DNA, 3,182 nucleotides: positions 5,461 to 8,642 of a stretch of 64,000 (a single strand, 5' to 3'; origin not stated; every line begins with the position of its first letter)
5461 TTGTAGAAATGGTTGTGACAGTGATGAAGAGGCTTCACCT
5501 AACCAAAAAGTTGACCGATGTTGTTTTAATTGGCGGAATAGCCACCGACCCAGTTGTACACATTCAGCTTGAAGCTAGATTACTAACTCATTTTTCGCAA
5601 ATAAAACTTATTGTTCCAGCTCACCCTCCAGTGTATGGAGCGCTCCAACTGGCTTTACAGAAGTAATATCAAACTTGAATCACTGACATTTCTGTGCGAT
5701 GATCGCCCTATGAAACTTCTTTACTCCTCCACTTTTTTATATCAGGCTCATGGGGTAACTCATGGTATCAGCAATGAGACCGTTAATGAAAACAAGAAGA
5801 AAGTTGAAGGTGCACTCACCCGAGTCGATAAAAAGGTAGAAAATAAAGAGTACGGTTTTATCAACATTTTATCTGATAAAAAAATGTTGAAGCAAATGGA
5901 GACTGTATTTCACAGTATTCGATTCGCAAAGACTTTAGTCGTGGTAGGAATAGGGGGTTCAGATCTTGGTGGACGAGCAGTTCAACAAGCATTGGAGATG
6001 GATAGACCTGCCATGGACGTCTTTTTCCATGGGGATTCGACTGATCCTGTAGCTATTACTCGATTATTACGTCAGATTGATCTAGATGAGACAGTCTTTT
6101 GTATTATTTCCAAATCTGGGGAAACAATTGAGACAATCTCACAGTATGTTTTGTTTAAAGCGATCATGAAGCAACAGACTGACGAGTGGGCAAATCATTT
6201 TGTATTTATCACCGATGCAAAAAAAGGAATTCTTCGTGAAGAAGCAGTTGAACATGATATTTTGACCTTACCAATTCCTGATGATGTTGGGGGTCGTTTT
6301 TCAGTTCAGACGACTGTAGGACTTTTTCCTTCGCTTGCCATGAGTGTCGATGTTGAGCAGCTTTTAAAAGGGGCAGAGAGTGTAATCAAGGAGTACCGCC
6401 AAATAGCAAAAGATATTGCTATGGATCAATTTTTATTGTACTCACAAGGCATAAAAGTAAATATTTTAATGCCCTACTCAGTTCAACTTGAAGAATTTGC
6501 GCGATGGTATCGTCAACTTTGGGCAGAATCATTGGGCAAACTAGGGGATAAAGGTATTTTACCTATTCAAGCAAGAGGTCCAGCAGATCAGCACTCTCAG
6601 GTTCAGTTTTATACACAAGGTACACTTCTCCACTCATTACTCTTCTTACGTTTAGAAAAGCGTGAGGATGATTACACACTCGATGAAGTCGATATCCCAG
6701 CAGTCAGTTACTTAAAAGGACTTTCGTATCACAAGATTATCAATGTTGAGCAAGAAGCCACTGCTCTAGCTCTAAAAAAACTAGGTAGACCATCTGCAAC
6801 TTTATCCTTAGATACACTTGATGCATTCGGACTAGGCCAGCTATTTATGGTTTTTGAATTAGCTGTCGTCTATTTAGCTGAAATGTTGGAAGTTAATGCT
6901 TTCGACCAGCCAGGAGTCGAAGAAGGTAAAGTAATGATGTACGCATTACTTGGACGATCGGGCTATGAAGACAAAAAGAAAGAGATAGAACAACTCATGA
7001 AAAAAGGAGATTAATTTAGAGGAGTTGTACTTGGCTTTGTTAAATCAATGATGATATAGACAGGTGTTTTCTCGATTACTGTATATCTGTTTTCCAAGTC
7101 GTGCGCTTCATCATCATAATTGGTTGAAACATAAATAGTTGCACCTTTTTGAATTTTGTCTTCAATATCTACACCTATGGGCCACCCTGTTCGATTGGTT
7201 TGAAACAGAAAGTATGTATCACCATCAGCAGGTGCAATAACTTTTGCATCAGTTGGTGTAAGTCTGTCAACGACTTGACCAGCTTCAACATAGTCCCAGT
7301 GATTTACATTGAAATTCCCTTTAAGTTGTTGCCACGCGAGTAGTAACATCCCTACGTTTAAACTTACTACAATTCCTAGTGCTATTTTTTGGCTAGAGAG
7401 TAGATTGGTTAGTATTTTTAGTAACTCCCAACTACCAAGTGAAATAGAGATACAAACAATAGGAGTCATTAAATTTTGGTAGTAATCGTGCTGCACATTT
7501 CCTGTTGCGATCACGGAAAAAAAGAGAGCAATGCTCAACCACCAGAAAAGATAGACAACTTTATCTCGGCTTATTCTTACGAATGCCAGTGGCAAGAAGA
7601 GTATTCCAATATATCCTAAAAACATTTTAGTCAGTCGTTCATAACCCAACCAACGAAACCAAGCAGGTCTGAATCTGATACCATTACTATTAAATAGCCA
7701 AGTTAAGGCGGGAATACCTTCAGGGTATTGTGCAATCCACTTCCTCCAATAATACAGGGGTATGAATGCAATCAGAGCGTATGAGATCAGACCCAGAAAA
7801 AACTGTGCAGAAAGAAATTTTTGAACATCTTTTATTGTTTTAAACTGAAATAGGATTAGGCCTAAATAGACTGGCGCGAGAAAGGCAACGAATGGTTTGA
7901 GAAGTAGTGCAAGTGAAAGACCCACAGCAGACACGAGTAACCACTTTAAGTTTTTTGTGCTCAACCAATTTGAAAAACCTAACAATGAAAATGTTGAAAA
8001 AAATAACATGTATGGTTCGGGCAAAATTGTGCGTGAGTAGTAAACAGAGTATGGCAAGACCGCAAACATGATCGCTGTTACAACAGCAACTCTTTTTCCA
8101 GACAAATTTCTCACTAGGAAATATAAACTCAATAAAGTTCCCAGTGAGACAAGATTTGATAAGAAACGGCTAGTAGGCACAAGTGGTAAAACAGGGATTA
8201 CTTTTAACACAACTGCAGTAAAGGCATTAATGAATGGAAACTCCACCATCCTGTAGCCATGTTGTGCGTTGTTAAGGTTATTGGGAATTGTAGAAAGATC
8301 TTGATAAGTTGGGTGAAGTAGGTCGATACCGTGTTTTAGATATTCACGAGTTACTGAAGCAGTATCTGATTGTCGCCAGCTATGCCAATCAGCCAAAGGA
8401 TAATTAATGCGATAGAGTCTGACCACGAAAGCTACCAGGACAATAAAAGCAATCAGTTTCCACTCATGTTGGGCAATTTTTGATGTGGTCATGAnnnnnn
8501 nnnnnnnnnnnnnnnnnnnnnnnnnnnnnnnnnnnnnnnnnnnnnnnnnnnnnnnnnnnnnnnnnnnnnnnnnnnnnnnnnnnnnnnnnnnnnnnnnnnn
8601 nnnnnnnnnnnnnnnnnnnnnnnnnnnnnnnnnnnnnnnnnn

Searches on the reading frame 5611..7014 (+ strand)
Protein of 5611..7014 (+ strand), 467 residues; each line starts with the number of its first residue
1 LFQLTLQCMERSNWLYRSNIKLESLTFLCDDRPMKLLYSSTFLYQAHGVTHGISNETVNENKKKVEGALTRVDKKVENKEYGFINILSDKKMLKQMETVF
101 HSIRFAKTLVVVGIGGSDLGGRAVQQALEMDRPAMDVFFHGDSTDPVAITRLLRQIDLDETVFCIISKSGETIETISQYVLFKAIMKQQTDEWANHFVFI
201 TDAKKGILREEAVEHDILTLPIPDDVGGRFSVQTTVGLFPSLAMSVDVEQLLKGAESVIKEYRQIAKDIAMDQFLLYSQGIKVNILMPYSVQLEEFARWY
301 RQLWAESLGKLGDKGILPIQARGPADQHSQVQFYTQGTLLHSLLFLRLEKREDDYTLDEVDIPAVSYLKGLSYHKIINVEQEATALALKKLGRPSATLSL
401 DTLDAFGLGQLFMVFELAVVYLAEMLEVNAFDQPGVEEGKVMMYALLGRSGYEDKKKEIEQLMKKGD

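Call 66: search_protein_families(library=pfam, proteins=[window:5611-7014:+], max_evalue=0.001)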
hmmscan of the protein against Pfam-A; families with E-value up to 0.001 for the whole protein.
window:5611-7014:+ (467 aa): 1 family
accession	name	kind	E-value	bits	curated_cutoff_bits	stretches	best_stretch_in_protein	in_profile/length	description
PF00342.24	PGI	-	2.7e-33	115.8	22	1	106-446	96-465/486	Phosphoglucose isomerase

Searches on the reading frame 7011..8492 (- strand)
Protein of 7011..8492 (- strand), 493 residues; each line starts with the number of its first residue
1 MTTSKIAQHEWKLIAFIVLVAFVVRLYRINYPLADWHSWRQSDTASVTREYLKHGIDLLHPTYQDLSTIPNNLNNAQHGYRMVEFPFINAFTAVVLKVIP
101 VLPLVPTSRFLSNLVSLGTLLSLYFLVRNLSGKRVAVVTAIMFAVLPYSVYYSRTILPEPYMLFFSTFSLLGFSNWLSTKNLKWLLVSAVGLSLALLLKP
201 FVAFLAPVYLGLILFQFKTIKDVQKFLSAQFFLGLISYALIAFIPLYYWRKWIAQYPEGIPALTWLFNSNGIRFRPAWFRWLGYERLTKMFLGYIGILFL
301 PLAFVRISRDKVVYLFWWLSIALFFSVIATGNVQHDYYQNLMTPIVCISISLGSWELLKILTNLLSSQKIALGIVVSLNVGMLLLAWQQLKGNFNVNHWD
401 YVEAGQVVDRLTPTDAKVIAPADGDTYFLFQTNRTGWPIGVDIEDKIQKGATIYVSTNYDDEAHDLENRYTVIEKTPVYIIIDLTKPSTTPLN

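Call 3: search_protein_families(library=pfam, proteins=[window:7011-8492:-], max_evalue=1)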
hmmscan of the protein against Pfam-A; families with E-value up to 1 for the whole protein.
window:7011-8492:- (493 aa): 3 families
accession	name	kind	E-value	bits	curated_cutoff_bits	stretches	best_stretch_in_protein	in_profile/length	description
PF13231.12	PMT_2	-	3e-11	44.2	26.1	1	108-249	24-160/160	Dolichyl-phosphate-mannose-protein mannosyltransferase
PF02366.24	PMT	-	4e-11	43.4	22.7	1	17-218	3-202/245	Dolichyl-phosphate-mannose-protein mannosyltransferase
PF15831.10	SMIM5_18_22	-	0.13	13.1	29.3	1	6-24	19-37/56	Small integral membrane protein 5/18/22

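Call 4: search_protein_families(library=ncbifam, proteins=[window:7011-8492:-], max_evalue=1)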
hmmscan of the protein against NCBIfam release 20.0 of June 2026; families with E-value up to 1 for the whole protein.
window:7011-8492:- (493 aa): 2 families
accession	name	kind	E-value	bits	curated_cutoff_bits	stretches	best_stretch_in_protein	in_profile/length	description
TIGR03663.1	TIGR03663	subfamily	3.8e-09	36.1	126.25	1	75-218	41-182/435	flippase activity-associated protein Agl23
NF041474.1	membrane_YkgR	equivalog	0.1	12.2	40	1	1-23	1-23/33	small membrane protein YkgR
